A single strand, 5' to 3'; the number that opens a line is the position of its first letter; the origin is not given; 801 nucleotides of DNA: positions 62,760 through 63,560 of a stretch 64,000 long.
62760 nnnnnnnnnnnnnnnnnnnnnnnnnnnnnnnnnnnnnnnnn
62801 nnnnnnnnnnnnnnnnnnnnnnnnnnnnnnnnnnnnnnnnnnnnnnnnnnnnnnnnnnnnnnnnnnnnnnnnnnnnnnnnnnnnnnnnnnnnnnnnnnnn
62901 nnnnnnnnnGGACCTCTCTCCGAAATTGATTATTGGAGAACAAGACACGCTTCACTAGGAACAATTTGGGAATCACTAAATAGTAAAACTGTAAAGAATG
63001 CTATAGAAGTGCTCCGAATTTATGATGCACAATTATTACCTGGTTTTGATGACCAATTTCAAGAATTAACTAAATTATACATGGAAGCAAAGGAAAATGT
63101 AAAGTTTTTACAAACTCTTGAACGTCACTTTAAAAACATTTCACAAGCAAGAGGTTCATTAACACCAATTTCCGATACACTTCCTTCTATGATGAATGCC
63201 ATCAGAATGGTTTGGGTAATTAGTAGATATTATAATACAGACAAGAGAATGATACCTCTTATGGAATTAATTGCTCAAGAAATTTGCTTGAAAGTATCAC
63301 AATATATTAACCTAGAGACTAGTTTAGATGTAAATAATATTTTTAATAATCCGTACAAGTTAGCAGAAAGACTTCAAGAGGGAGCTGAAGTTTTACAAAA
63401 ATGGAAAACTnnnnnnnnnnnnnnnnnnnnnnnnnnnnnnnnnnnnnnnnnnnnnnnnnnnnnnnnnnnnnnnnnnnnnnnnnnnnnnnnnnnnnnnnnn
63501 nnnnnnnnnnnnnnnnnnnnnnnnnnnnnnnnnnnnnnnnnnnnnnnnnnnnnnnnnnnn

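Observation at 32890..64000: Two axonemal dynein heavy chain paralogues 16 kb apart with opposite gene architectures (13.5-kb intronless versus intron-dense)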

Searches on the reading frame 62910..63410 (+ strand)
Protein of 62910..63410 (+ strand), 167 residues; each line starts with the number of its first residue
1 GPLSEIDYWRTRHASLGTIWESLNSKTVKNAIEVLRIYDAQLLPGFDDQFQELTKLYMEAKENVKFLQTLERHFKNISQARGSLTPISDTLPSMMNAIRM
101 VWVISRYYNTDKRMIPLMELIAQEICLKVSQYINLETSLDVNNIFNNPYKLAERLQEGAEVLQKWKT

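Call 26: search_protein_representatives(protein=window:62910-63410:+)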
Query: 167 residues. Proteins with E-value up to 0.001 (for the whole library): 1301; up to 1e-10: 430; up to 1e-30: 54. The best 150 are listed.
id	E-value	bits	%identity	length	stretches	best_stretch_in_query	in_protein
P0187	8.7e-63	227.3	67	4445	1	1-166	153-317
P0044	6.3e-45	169.3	56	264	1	1-166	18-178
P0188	1.0e-43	165.4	59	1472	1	1-166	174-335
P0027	2.7e-43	164.0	53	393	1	1-166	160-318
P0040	5.9e-43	162.9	65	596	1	1-138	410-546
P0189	6.5e-43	162.8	60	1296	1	16-166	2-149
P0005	4.5e-41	156.8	54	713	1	1-166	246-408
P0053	4.3e-40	153.6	55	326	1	2-139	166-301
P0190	1.3e-39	152.0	54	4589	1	1-165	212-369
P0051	1.6e-39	151.8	56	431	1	1-139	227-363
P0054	2.5e-39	151.1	53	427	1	1-166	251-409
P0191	4.0e-39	150.4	52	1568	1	1-166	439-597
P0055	4.5e-39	150.3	64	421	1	1-115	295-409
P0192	4.7e-39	150.2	53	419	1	1-165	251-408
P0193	2.7e-38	147.7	52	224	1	1-139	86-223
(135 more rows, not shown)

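Call 29: find_homologous_proteins(query=A1, max_evalue=1e-100)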
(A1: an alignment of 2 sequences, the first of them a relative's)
Query A1 (2 sequences) (4445 aa, profile of the alignment): 312 proteins with E <= 1e-100 among 8000 candidates; the best 120 are listed.
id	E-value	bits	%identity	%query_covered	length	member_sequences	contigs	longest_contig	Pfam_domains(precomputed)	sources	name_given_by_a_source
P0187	0.0e+0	10614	100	100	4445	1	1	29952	PF12777.12,PF18199.7,PF03028.22,PF22597.3,PF17857.7,PF17852.7,PF00004.36,PF13401.13,PF12781.14,PF07728.21,PF13191.13,PF08393.19,PF08385.18,PF18198.8,PF12774.14,PF12775.14,PF12780.14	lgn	-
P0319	0.0e+0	9093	85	100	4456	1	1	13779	PF12777.12,PF18199.7,PF03028.22,PF22597.3,PF17857.7,PF17852.7,PF00004.36,PF13401.13,PF12781.14,PF07728.21,PF13191.13,PF08393.19,PF08385.18,PF18198.8,PF12774.14,PF12775.14,PF12780.14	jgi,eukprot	eukprot:CAMPEP_0117449454 /NCGR_PEP_ID=MMETSP0759-20121206/7954_1 /TAXON_ID=63605 /ORGANISM="Percolo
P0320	0.0e+0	8876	83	99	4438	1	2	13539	PF12777.12,PF18199.7,PF03028.22,PF22597.3,PF17857.7,PF17852.7,PF13401.13,PF12781.14,PF07728.21,PF13191.13,PF08393.19,PF08385.18,PF18198.8,PF12774.14,PF12775.14,PF12780.14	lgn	-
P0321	0.0e+0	6012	57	99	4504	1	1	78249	PF12777.12,PF18199.7,PF03028.22,PF22597.3,PF17857.7,PF17852.7,PF00004.36,PF13401.13,PF12781.14,PF07728.21,PF13191.13,PF08393.19,PF25007.2,PF08385.18,PF18198.8,PF12774.14,PF12775.14,PF12780.14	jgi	jgi:dynein heavy chain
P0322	0.0e+0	5908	54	99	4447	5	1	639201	PF12777.12,PF18199.7,PF03028.22,PF22597.3,PF17857.7,PF17852.7,PF00004.36,PF13401.13,PF12781.14,PF07728.21,PF08393.19,PF08385.18,PF18198.8,PF12774.14,PF12775.14,PF12780.14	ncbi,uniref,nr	ncbi:hypothetical protein C9374_005820 [Naegleria lovaniensis]|uniref:AAA+ ATPase domain-containing 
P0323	0.0e+0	5882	54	99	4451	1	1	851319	PF12777.12,PF18199.7,PF03028.22,PF22597.3,PF17857.7,PF17852.7,PF00004.36,PF12781.14,PF07728.21,PF08393.19,PF08385.18,PF18198.8,PF12774.14,PF12775.14,PF12780.14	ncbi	ncbi:hypothetical protein ABK040_001243 [Willaertia magna]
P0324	0.0e+0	5549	57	100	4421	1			PF12777.12,PF18199.7,PF03028.22,PF22597.3,PF00437.27,PF17857.7,PF17852.7,PF00004.36,PF13401.13,PF13238.13,PF12781.14,PF07728.21,PF13191.13,PF08393.19,PF08385.18,PF00158.33,PF18198.8,PF12774.14,PF12775.14,PF12780.14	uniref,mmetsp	uniref:Dynein-1, subspecies f n=1 Tax=Percolomonas cosmopolitus TaxID=63605 RepID=A0A7S1KN20_9EUKA|m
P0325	0.0e+0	5025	50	99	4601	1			PF12777.12,PF18199.7,PF03028.22,PF22597.3,PF17857.7,PF17852.7,PF00004.36,PF13401.13,PF12781.14,PF07728.21,PF13191.13,PF08393.19,PF08385.18,PF18198.8,PF12774.14,PF12775.14,PF12780.14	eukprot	eukprot:TRINITY_DN1583_c0_g3_i1.p1 TRINITY_DN1583_c0_g3~~TRINITY_DN1583_c0_g3_i1.p1 ORF type:complet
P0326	0.0e+0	5025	51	99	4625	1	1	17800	PF12777.12,PF18199.7,PF03028.22,PF22597.3,PF17857.7,PF17852.7,PF00004.36,PF13401.13,PF12781.14,PF07728.21,PF13191.13,PF08393.19,PF08385.18,PF18198.8,PF12774.14,PF12775.14,PF12780.14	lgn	-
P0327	0.0e+0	4889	50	99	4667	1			PF12777.12,PF18199.7,PF03028.22,PF22597.3,PF17857.7,PF17852.7,PF00004.36,PF13401.13,PF12781.14,PF07728.21,PF13191.13,PF08393.19,PF08385.18,PF18198.8,PF12774.14,PF12775.14,PF12780.14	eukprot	eukprot:tig00000194_g14791.t1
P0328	0.0e+0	4740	48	98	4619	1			PF12777.12,PF18199.7,PF03028.22,PF22597.3,PF17857.7,PF17852.7,PF00004.36,PF13401.13,PF12781.14,PF07728.21,PF13191.13,PF08393.19,PF08385.18,PF18198.8,PF12774.14,PF12775.14,PF12780.14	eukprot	eukprot:jgi/Mesvir1/26688/Mv20468-RA.1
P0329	0.0e+0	4689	48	99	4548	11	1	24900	PF12777.12,PF18199.7,PF03028.22,PF22597.3,PF17857.7,PF17852.7,PF00004.36,PF13401.13,PF12781.14,PF07728.21,PF13191.13,PF08393.19,PF25007.2,PF08385.18,PF18198.8,PF12774.14,PF12775.14,PF12780.14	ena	-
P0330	0.0e+0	4670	48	99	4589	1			PF12777.12,PF18199.7,PF03028.22,PF22597.3,PF17857.7,PF17852.7,PF00004.36,PF13401.13,PF12781.14,PF07728.21,PF08393.19,PF25007.2,PF08385.18,PF18198.8,PF12774.14,PF12775.14,PF12780.14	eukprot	eukprot:jgi/Chlat1/6986/Chrsp56S00523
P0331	0.0e+0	4665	48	99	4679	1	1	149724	PF12777.12,PF18199.7,PF03028.22,PF22597.3,PF17857.7,PF17852.7,PF00004.36,PF13401.13,PF12781.14,PF07728.21,PF13191.13,PF08393.19,PF25007.2,PF08385.18,PF18198.8,PF12774.14,PF12775.14,PF12780.14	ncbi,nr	ncbi:Dynein heavy chain 10, axonemal [Rhizophlyctis rosea]|nr:Dynein heavy chain 10, axonemal [Rhizo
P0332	0.0e+0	4631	47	100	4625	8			PF12777.12,PF18199.7,PF03028.22,PF22597.3,PF17857.7,PF17852.7,PF00004.36,PF13401.13,PF12781.14,PF07728.21,PF13191.13,PF08393.19,PF08385.18,PF18198.8,PF12774.14,PF12775.14,PF12780.14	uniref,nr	uniref:Dynein-1-alpha heavy chain, flagellar inner arm I1 complex n=1 Tax=Chlamydomonas reinhardtii 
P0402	0.0e+0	4303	45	100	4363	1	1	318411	PF12777.12,PF18199.7,PF03028.22,PF22597.3,PF17857.7,PF17852.7,PF00004.36,PF13401.13,PF12781.14,PF07728.21,PF13191.13,PF08393.19,PF25007.2,PF08385.18,PF18198.8,PF12774.14,PF12775.14,PF12780.14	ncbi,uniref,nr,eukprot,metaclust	ncbi:hypothetical protein CAPTEDRAFT_221643 [Capitella teleta]|uniref:AAA+ ATPase domain-containing 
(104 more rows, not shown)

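Call 30: find_encoding_contigs(protein=P0322, flank=10000, max_places=2)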
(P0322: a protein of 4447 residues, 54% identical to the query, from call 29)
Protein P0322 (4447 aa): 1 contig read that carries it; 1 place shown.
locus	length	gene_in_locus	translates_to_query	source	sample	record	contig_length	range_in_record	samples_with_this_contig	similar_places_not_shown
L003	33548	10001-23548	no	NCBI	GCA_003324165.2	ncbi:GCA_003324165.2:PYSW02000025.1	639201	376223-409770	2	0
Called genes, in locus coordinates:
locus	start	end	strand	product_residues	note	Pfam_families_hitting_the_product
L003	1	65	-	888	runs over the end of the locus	PF00643:zf-B_box, PF01436:NHL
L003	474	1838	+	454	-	-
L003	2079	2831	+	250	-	-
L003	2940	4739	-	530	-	PF21235:UBA_ARI1, PF13923:zf-C3HC4_2 (weak), PF01485:IBR, PF26200:Rcat_RNF216 (weak), PF22191:IBR_1, PF22605:IBR_2, PF19422:Ariadne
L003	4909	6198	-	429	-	-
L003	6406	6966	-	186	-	PF00025:Arf, PF00071:Ras, PF08477:Roc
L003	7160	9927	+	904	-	PF13431:TPR_17 (faint), PF08238:Sel1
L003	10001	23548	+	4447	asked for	PF08385:DHC_N1, PF08393:DHC_N2, PF12774:AAA_6, PF17852:Dynein_AAA_lid, PF12775:AAA_7, PF17857:AAA_lid_1, PF22597:DYN_lid, PF12780:AAA_8, +8 more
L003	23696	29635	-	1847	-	PF00406:ADK (weak)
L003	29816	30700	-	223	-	PF00227:Proteasome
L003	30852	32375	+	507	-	-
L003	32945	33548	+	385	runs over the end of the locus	PF12323:HTH_OrfB_IS605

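Call 31: find_encoding_contigs(protein=P0323, flank=10000, max_places=2)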
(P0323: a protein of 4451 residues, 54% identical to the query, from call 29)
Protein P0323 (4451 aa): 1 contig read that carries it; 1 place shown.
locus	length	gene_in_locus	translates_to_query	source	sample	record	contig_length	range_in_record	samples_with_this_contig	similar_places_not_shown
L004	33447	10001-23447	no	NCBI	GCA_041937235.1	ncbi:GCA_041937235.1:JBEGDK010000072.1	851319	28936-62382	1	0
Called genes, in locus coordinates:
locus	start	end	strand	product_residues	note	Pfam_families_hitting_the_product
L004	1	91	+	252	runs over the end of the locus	PF01956:EMC3_TMCO1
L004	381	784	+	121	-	-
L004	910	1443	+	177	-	PF00025:Arf, PF00071:Ras, PF08477:Roc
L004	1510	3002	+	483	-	-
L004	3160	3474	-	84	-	-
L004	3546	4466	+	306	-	PF00106:adh_short, PF02719:Polysacc_synt_2 (faint), PF08659:KR, PF13561:adh_short_C2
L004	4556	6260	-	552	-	PF20825:Saposin, PF03489:SapB_2 (weak), PF00657:Lipase_GDSL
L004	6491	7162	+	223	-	PF08559:Cut8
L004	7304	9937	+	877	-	PF13431:TPR_17 (faint), PF08238:Sel1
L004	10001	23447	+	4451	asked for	PF08385:DHC_N1, PF08393:DHC_N2, PF12774:AAA_6, PF17852:Dynein_AAA_lid, PF12775:AAA_7, PF17857:AAA_lid_1, PF22597:DYN_lid, PF12780:AAA_8, +7 more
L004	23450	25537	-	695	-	PF13181:TPR_8 (faint), PF17874:TPR_MalT (faint), PF07719:TPR_2 (faint), PF13176:TPR_7 (faint), PF13374:TPR_10 (faint), PF00515:TPR_1 (weak), PF24885:TPR_NPHP3, PF13424:TPR_12, +1 more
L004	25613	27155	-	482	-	PF00240:ubiquitin, PF00443:UCH, PF13423:UCH_1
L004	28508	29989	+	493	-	PF26557:Cullin_AB, PF10557:Cullin_Nedd8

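Call 38: find_encoding_contigs(protein=P0321, flank=2000, max_places=2)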
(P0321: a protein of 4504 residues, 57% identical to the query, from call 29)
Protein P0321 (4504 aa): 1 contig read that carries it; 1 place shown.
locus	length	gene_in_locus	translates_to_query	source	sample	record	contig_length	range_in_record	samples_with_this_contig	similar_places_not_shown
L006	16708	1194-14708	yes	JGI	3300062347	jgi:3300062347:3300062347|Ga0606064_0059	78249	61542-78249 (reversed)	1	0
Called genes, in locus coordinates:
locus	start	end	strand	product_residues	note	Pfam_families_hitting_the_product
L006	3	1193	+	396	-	?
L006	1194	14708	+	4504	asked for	PF08385:DHC_N1, PF08393:DHC_N2, PF12774:AAA_6, PF17852:Dynein_AAA_lid, PF12775:AAA_7, PF17857:AAA_lid_1, PF22597:DYN_lid, PF12780:AAA_8, +10 more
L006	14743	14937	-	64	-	-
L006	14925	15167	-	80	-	-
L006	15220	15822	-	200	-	PF00415:RCC1 (faint), PF25390:WD40_RLD, PF13540:RCC1_2 (faint), PF25024:EGF_TEN (weak), PF23106:EGF_Teneurin (weak)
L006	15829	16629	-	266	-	PF25390:WD40_RLD, PF13540:RCC1_2 (weak), PF00415:RCC1, PF13540:RCC1_2 (weak), PF00415:RCC1 (weak), PF13540:RCC1_2 (weak), PF00415:RCC1 (weak), PF13540:RCC1_2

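Call 41: find_encoding_contigs(protein=P0187, flank=8000, max_places=2)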
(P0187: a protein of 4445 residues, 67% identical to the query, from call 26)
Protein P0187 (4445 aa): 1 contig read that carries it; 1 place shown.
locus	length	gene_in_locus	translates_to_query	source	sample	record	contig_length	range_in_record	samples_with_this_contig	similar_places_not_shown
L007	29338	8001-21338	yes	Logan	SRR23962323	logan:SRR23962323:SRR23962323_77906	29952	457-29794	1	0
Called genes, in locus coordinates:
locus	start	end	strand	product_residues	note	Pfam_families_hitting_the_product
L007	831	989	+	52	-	-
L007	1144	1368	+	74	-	-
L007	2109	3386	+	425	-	-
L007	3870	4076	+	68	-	-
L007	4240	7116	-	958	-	PF12698:ABC2_membrane_3, PF00005:ABC_tran, PF02463:SMC_N (weak), PF13304:AAA_21 (weak)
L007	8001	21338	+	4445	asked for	PF08385:DHC_N1, PF08393:DHC_N2, PF12774:AAA_6, PF17852:Dynein_AAA_lid, PF12775:AAA_7, PF17857:AAA_lid_1, PF22597:DYN_lid, PF12780:AAA_8, +9 more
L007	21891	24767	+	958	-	-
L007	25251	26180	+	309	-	PF08712:Nfu_N, PF01106:NifU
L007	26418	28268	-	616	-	PF05978:UNC-93, PF07690:MFS_1, PF05978:UNC-93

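Call 70: find_encoding_contigs(protein=P0402, flank=500, max_places=1)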
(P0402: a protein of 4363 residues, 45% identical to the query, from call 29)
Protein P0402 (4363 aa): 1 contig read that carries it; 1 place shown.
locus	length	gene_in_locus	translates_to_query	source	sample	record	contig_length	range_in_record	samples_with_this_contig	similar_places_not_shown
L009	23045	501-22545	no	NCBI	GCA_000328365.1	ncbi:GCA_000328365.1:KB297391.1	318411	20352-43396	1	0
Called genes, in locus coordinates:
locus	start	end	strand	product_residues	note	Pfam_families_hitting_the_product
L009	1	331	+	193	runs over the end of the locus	-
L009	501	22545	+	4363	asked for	PF08385:DHC_N1, PF25007:DYH2-5-8_CC, PF08393:DHC_N2, PF12774:AAA_6, PF17852:Dynein_AAA_lid, PF12775:AAA_7, PF17857:AAA_lid_1, PF22597:DYN_lid, +10 more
